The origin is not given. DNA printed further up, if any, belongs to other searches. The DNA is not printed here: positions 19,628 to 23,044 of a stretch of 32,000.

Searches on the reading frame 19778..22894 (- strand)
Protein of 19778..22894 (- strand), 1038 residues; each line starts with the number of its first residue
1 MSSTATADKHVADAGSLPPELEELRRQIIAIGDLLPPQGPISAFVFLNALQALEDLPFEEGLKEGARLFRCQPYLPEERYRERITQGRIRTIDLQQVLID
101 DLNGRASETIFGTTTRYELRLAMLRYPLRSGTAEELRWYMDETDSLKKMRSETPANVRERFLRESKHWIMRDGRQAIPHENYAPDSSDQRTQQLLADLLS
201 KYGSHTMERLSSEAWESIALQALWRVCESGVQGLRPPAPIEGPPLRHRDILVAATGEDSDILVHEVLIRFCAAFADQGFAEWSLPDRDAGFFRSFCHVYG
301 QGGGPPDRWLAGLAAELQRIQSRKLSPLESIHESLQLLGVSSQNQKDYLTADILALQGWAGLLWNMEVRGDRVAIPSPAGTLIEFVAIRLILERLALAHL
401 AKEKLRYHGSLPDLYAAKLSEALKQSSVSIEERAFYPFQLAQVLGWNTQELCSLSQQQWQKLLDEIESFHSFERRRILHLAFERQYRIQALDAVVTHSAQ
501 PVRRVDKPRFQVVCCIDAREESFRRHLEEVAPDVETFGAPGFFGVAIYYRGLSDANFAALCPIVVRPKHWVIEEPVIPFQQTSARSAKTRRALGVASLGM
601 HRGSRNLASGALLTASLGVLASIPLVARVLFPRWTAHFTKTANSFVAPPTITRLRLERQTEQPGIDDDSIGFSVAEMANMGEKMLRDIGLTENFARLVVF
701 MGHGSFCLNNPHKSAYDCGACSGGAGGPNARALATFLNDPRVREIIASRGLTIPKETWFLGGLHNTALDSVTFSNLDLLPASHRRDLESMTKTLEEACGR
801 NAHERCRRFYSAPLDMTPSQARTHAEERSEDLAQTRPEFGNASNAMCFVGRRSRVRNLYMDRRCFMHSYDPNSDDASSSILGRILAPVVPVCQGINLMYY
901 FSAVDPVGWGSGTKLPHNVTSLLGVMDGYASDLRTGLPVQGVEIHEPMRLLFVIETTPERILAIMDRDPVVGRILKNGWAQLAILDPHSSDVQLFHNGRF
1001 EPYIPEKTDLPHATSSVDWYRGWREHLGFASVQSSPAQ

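Call 31: search_protein_families(library=pfam, proteins=[window:19778-22894:-], max_evalue=0.00001)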
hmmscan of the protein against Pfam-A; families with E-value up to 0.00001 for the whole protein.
window:19778-22894:- (1038 aa): 1 family
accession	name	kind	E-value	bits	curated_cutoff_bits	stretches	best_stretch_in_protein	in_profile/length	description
PF10070.14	DabA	-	3.4e-238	793.3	25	1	31-979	4-746/747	Probable inorganic carbon transporter subunit DabA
